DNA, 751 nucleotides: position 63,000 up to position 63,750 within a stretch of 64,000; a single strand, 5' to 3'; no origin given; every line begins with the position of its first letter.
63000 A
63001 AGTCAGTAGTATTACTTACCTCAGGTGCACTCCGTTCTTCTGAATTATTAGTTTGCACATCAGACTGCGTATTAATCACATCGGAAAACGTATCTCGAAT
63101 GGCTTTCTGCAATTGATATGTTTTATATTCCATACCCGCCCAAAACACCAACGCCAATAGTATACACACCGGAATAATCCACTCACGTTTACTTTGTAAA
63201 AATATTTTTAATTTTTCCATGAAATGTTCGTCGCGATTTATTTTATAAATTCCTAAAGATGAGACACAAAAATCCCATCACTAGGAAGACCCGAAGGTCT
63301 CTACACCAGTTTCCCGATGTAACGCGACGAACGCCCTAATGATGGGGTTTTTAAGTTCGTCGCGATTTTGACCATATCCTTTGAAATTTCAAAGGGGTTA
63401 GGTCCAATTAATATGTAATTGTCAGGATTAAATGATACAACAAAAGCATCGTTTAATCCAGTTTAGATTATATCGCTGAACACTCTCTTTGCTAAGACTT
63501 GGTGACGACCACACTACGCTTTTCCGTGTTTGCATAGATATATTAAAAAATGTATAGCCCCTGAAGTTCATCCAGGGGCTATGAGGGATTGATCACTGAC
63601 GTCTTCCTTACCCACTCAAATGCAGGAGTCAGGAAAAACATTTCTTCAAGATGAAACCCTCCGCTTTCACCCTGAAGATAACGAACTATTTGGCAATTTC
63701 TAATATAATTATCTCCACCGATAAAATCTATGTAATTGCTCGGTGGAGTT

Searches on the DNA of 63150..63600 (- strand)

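Call 55: search_rna_families(source=window, start=63150, end=63600, threshold=evalue, max_evalue=0.01, show_alignments=1)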
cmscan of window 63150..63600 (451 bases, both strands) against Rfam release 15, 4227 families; matches with E-value up to 0.01: 1.
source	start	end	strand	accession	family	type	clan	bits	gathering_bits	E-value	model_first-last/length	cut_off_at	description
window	63286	63404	-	RF03000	LOOT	Gene; sRNA;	-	77.7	46.4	4.5e-15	1-121/121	no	LOOT RNA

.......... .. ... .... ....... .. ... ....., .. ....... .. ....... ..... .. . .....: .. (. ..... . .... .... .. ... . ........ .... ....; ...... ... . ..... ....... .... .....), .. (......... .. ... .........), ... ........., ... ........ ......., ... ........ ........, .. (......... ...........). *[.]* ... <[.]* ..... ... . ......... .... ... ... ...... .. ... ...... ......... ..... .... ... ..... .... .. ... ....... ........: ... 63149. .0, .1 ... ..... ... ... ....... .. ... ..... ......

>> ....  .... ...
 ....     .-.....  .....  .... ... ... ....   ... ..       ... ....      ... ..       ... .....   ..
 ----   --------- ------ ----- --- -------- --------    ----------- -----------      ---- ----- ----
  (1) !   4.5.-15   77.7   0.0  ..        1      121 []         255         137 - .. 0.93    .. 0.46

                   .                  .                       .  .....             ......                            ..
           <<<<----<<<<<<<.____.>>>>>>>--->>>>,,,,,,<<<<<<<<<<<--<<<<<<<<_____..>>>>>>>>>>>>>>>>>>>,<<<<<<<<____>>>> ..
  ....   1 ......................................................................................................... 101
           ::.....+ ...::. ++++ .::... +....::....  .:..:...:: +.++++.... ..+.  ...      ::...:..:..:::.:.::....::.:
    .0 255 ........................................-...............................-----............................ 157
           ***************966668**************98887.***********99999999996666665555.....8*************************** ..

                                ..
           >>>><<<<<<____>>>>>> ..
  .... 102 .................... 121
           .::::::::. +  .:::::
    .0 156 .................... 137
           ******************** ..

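Call 61: build_rna_model(alignment_id=A2)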
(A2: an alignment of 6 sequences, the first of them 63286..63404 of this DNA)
Model R1 built from alignment A2 (6 sequences, 135 columns); structure: RNAalifold consensus.
model positions 122; base pairs 38; branch points 3; effective number of sequences 1.77; information 0.59 bits per position. Calibrated on 0.2 Mb of random sequence (short: E-values are rough).
structure used (alignment columns):
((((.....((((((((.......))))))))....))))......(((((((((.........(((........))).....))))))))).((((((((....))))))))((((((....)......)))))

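Call 63: search_with_rna_model(model_id=R1, sources=[window, L001, L004, L005, L006, L007, L008, L009, L010, L011, L012, L013, L014, L015, L016, L017, L018, L019, L020, L022, L023, L024, L025, L026, L027, L028, L029, L030, L031, L032, L033, L034, L035, L036, L037, L038, L039, L040, L041, L042, L043, L044, L045, L046, L047, L048, L049, L050, L051, L052, L053, L054, L055, L056, L057, L058, L059, L060, L061, L062, L063, L064, L065, L066, L067, L068, L069, L070, L071, L072, L073, L074, L075, L076, L077, L078, L079, L080, L081, L082, L083, L084, L085, L086, L087, L088, L089, L090, L091, L092, L093, L094, L095, L096, L097, L098, L099, L100], max_evalue=0.01)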
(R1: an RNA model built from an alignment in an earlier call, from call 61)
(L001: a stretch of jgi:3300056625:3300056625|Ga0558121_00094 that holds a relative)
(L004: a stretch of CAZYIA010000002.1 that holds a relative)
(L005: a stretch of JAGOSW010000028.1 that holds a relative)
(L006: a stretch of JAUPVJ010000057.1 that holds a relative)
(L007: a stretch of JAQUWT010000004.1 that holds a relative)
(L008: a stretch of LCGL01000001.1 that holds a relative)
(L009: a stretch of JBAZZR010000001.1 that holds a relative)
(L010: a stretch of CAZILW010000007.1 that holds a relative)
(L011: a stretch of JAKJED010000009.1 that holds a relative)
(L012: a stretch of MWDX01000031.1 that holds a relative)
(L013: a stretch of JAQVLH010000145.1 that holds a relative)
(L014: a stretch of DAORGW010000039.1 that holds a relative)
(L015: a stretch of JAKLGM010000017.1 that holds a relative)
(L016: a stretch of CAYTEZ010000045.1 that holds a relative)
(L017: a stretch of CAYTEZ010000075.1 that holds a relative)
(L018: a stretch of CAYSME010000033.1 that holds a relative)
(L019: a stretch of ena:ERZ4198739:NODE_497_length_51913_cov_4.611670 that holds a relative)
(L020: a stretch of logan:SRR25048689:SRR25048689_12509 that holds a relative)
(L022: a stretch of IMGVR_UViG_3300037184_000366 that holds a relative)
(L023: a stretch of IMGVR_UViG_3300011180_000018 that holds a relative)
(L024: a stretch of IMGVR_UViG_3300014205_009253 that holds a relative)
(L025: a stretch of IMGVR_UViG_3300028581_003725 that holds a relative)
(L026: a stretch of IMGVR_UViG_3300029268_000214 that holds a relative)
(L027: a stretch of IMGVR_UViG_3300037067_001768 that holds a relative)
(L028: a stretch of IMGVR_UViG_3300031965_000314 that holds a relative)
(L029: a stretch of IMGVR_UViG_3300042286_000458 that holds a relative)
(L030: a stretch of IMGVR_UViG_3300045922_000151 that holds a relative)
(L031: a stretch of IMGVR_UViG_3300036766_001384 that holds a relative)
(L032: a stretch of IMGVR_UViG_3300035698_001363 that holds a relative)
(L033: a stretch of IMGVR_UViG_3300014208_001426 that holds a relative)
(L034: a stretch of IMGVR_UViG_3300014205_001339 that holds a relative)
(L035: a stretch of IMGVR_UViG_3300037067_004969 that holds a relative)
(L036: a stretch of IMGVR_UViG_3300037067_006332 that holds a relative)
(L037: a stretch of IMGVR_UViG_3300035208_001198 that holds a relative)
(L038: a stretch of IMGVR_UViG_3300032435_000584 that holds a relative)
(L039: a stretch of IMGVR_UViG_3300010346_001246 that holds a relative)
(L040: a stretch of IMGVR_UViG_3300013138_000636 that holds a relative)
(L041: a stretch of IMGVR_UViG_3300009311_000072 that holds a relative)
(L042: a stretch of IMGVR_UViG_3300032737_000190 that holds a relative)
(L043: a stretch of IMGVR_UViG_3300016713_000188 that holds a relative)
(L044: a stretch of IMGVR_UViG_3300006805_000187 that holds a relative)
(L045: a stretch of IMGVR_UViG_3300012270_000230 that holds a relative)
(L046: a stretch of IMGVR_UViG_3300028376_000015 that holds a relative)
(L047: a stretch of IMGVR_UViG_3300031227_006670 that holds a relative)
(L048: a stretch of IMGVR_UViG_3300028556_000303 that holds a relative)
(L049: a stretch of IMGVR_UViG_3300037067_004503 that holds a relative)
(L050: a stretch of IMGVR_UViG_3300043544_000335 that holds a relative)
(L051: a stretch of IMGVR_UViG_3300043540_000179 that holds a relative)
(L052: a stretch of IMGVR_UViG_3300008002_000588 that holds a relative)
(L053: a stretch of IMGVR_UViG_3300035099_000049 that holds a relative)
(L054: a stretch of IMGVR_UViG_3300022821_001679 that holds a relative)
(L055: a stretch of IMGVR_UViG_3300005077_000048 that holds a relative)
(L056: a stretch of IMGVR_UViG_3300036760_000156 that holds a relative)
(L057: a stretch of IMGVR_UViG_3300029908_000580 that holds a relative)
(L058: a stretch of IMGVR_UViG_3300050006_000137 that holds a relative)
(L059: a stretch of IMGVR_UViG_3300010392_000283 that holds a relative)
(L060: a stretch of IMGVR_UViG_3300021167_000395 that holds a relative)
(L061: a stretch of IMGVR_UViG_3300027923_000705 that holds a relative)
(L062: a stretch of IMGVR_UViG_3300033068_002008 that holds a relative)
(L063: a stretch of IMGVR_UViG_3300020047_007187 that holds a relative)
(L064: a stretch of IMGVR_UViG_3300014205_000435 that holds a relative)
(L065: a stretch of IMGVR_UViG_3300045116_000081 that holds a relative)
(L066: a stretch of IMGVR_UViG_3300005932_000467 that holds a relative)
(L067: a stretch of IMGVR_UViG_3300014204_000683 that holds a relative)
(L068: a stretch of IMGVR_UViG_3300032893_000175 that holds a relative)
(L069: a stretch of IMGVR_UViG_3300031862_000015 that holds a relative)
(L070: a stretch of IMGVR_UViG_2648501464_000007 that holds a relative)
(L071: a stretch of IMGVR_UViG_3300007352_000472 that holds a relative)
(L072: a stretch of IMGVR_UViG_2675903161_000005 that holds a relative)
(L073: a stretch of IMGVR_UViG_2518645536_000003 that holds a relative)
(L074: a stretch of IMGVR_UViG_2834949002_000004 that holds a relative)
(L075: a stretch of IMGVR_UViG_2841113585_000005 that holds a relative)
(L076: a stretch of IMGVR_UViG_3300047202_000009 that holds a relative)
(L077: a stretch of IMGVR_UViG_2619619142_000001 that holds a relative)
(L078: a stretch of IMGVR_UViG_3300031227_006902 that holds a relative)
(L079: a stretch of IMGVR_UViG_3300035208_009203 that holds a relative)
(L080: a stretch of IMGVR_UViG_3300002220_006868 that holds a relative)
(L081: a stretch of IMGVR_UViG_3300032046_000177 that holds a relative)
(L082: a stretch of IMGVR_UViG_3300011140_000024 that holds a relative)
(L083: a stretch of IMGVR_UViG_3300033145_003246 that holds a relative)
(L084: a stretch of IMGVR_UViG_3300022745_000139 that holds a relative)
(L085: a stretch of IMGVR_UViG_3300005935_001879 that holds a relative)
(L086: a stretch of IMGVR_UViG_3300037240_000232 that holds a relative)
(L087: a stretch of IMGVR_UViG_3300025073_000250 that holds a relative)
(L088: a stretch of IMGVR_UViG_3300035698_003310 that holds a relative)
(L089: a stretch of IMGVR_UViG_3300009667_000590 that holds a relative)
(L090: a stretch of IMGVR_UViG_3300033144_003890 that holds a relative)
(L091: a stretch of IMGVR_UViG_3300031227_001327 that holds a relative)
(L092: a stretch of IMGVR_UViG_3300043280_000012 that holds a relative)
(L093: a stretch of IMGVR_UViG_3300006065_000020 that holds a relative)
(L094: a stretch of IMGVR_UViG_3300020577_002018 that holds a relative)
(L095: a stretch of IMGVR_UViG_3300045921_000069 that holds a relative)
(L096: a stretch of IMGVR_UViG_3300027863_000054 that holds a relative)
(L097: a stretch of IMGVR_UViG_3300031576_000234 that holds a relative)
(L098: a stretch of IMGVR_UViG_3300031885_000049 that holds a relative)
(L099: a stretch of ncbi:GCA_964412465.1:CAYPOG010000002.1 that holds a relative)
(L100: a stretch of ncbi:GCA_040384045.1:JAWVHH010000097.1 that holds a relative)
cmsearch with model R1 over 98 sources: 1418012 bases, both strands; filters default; matches with E-value up to 0.01: 9.
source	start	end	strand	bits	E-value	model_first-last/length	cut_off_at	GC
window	63286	63404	-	124.5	4.6e-27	1-122/122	no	0.46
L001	12527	12651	-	121.5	2.4e-26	1-122/122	no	0.48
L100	17701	17819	-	117.7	1.9e-25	1-122/122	no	0.48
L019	13150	13275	+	103.1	6.8e-22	1-122/122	no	0.52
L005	4033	4162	-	101.8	1.4e-21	1-122/122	no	0.48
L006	2415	2544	-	101.8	1.4e-21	1-122/122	no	0.48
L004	12440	12558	-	97.5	1.5e-20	1-122/122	no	0.45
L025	2076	2195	-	82.2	7.4e-17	1-122/122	no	0.47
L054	1847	1969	-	59.1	2.8e-11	1-122/122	no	0.42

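Call 64: search_with_rna_model(model_id=R1, sources=[L102, L103, L104, L105, L106, L107, L108, L109, L110, L111, L112, L113, L114, L115, L116, L117, L118, L119, L120, L121, L122, L123, L124], max_evalue=0.01)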
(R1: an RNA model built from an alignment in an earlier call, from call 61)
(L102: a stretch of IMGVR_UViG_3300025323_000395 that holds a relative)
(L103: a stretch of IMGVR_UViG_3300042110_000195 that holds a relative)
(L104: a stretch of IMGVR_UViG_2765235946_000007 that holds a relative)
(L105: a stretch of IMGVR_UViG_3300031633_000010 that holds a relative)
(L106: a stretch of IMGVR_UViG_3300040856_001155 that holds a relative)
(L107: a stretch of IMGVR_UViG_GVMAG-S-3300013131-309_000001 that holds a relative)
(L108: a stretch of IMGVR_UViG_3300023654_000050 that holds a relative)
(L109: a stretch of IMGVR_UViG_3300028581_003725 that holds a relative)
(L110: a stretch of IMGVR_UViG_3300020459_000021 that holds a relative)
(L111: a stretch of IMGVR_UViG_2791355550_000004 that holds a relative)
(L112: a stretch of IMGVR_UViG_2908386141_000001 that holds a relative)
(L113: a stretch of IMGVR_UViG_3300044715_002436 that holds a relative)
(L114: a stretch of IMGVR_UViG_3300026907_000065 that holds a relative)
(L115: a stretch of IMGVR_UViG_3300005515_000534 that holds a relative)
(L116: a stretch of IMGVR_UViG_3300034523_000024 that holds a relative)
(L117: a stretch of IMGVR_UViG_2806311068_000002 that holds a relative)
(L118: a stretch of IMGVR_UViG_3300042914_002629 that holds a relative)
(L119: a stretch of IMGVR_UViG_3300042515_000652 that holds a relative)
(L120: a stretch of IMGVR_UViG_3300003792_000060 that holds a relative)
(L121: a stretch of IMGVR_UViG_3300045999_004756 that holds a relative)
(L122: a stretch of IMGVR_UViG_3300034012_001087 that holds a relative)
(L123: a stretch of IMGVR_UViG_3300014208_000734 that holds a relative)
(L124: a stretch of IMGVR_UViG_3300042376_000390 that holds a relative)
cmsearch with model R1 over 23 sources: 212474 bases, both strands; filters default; matches with E-value up to 0.01: 3.
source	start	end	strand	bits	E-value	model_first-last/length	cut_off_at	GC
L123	4755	4867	+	101.8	2.1e-22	1-122/122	no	0.47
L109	5001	5120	+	82.2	1.1e-17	1-122/122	no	0.47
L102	4850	4979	-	71.3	4.7e-15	1-122/122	no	0.48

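Call 67: search_with_rna_model(model_id=R1, sources=[L125, L126, L127, L128, L129, L130, L131, L132, L133, L134, L135, L136, L137, L138, L139, L140, L141, L142, L143, L144, L145, L146, L147, L148, L149, L150, L151, L152, L153, L154, L155, L156, L157, L158, L159, L160, L161, L162, L163, L164, L165, L166, L167, L168, L169, L170, L171, L172, L173, L174, L175, L176, L177, L178, L179, L180, L181, L182, L183, L184, L185, L186, L187, L188, L189, L190, L191, L192, L193, L194, L195, L196, L197, L198, L199, L200, L201, L202, L203, L204], max_evalue=0.001, make_alignment=true)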
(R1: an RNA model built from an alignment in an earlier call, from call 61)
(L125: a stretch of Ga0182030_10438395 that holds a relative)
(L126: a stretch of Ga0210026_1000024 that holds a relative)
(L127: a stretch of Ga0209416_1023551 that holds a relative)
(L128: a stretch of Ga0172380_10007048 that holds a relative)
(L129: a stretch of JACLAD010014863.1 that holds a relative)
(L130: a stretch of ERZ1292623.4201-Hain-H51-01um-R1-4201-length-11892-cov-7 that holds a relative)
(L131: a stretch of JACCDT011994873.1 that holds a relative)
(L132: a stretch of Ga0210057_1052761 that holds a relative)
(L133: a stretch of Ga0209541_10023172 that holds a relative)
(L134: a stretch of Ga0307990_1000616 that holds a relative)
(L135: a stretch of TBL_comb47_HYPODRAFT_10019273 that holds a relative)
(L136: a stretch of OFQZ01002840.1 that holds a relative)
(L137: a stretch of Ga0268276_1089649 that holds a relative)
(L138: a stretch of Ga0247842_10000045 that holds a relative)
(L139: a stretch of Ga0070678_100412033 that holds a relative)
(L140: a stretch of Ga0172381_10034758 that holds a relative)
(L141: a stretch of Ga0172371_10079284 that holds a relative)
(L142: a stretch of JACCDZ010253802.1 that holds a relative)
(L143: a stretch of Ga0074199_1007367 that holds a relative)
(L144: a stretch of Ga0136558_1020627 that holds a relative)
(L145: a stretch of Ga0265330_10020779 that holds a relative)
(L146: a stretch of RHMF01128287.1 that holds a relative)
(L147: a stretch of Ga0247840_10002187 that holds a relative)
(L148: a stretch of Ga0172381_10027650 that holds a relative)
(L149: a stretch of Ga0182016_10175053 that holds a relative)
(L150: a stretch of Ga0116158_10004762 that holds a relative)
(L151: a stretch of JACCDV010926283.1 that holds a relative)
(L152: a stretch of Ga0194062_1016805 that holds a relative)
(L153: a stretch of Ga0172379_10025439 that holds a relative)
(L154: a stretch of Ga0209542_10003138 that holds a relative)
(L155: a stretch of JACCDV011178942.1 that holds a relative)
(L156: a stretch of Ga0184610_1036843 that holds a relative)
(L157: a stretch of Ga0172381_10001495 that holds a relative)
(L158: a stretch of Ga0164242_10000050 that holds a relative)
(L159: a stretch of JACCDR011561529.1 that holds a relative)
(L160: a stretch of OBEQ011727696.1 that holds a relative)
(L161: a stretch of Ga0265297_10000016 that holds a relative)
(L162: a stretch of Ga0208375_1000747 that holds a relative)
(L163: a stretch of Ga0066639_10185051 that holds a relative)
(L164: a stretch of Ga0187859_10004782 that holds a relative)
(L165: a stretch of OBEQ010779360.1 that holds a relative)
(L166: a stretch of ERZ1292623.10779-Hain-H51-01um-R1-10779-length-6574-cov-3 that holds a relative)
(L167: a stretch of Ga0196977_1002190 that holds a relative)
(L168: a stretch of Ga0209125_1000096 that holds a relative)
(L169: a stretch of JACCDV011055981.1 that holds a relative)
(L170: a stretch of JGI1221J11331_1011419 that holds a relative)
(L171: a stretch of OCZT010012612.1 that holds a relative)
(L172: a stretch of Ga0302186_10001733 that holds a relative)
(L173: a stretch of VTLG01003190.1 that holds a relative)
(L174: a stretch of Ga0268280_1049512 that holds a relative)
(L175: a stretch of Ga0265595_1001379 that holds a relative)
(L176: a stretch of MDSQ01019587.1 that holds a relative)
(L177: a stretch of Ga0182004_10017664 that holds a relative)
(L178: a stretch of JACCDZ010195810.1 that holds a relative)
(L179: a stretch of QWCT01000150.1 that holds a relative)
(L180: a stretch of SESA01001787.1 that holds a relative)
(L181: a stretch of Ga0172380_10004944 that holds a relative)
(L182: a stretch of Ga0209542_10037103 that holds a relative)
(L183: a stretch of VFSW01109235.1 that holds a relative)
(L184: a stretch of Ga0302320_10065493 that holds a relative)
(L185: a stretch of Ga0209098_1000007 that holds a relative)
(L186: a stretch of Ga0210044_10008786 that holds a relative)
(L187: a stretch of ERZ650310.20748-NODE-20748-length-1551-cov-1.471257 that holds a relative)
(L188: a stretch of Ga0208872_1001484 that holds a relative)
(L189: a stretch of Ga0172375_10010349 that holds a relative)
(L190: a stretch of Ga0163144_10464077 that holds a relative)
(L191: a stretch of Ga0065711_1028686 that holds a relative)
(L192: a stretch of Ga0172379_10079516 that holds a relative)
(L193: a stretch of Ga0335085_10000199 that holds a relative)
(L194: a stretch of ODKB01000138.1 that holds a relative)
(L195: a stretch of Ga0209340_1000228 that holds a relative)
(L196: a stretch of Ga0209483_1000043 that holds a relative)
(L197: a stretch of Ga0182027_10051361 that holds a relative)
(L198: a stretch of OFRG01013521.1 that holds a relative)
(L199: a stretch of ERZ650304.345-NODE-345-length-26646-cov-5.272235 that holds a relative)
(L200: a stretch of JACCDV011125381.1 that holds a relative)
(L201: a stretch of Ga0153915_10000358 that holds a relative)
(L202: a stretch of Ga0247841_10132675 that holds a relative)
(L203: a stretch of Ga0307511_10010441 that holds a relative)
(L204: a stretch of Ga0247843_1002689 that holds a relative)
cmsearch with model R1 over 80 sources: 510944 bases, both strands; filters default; matches with E-value up to 0.001: 65.
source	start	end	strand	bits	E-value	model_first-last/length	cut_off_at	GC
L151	5714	5833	+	119.4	2.8e-26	1-122/122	no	0.48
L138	3344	3463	-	114.3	4.6e-25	1-122/122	no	0.43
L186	8626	8743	+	113.1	9.3e-25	1-122/122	no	0.53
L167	3483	3602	-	113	9.9e-25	1-122/122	no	0.51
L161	1216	1342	-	110.1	4.8e-24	1-122/122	no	0.43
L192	1710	1831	-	103.9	1.6e-22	1-122/122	no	0.42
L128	2868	2985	-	103.6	1.8e-22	1-122/122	no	0.47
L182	3267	3382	+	100.7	8.9e-22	1-122/122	no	0.5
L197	4203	4316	-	99.9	1.5e-21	1-122/122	no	0.45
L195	3359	3475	+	98.9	2.5e-21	1-122/122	no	0.48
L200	3246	3368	+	98.4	3.3e-21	1-122/122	no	0.55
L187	906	1029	-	98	4e-21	1-122/122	no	0.44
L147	6955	7076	-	96.6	9.1e-21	1-122/122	no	0.46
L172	4865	4985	+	95.2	1.9e-20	1-122/122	no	0.41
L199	315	436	-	94.5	2.8e-20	1-122/122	no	0.49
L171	58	176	-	94.4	3e-20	1-122/122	no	0.42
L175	4877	4999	-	94.2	3.5e-20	1-122/122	no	0.46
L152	579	693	+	92.5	8.7e-20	1-122/122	no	0.49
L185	106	225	+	90.8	2.3e-19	1-122/122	no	0.4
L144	148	266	-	90.7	2.4e-19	1-122/122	no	0.47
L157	2284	2403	+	90.7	2.4e-19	1-122/122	no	0.47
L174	654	778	-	90.2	3.1e-19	1-122/122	no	0.43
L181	660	772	+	89.9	3.7e-19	1-122/122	no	0.48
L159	23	151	-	89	6.2e-19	1-122/122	no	0.5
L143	2755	2877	+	88.3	9.2e-19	1-122/122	no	0.51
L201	10264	10385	+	88.2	9.6e-19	1-122/122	no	0.44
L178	1193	1319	+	88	1e-18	1-122/122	no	0.52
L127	788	910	+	87.4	1.5e-18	1-122/122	no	0.51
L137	261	393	-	86.7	2.2e-18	1-122/122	no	0.5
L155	9134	9262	-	86.4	2.6e-18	1-122/122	no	0.46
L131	445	571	+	85.9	3.4e-18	1-122/122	no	0.38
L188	10438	10559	+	85.3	4.9e-18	1-122/122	no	0.48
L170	1016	1134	+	84.9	5.9e-18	1-122/122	no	0.46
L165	2797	2915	+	84.8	6.4e-18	1-122/122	no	0.5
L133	8468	8579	+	84.5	7.3e-18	1-122/122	no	0.52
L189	4670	4800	+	83.9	1e-17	1-122/122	no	0.4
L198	320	446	+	83.8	1.1e-17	1-122/122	no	0.45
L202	168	291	+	83.7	1.2e-17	1-122/122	no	0.44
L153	4621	4739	-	82.5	2.3e-17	1-122/122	no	0.47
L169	4090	4218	+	81.5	3.9e-17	1-122/122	no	0.44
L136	2555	2682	-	80.1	8.6e-17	1-122/122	no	0.46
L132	195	307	-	80.1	8.7e-17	1-122/122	no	0.56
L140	3629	3756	+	79.9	9.5e-17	1-122/122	no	0.39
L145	524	639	-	79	1.6e-16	1-122/122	no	0.57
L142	5018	5153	+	78.3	2.4e-16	1-122/122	no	0.47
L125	587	704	+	77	5e-16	1-122/122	no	0.51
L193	1859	1986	+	76.7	5.6e-16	1-122/122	no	0.5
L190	609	732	+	75.2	1.3e-15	1-122/122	no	0.45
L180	8928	9057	-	73.8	2.8e-15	1-122/122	no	0.42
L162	9924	10045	+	73.4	3.7e-15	1-122/122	no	0.55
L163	1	111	-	71.8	8.7e-15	1-109/122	3'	0.51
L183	530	655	+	71.7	9.4e-15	1-122/122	no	0.59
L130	6924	7036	+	71.3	1.1e-14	1-122/122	no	0.49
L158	5126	5250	+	70.8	1.5e-14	1-122/122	no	0.52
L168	8631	8754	+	69.7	2.9e-14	1-122/122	no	0.36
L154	8849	8966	-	68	7.3e-14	1-122/122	no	0.64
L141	3036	3158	+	67.3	1e-13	1-122/122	no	0.41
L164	4935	5056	-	66.7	1.5e-13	1-122/122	no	0.53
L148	4021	4137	+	66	2.2e-13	1-122/122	no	0.44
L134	7666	7784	-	65.7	2.6e-13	1-122/122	no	0.54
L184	6117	6233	-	63.9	6.9e-13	3-122/122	5'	0.5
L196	4925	5043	-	56.7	3.8e-11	1-122/122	no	0.55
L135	5337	5458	-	55.3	8.5e-11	1-122/122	no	0.41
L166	1728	1837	+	49.9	1.7e-09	1-122/122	no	0.49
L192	902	1019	-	36.3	3.3e-06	1-122/122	no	0.44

Alignment A3: 65 matches aligned to the model, 204 columns, each read 5' to 3' on its own strand. Consensus structure (alignment columns), stored with it:
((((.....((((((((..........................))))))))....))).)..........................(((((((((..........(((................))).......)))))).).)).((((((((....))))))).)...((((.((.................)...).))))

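Call 104: search_with_rna_model(model_id=R1, sources=[L247, L248, L245, L246, L099], max_evalue=0.01)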
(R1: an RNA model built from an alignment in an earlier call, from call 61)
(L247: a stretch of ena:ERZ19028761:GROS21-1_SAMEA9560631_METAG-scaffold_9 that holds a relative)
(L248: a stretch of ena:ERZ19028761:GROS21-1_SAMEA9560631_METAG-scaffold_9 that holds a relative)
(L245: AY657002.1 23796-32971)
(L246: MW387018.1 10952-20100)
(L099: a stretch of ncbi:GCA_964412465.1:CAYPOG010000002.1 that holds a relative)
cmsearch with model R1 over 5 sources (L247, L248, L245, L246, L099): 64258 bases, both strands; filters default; matches with E-value up to 0.01: 1.
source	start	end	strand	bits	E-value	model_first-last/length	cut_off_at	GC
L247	10288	10414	-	90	4.4e-20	1-122/122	no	0.5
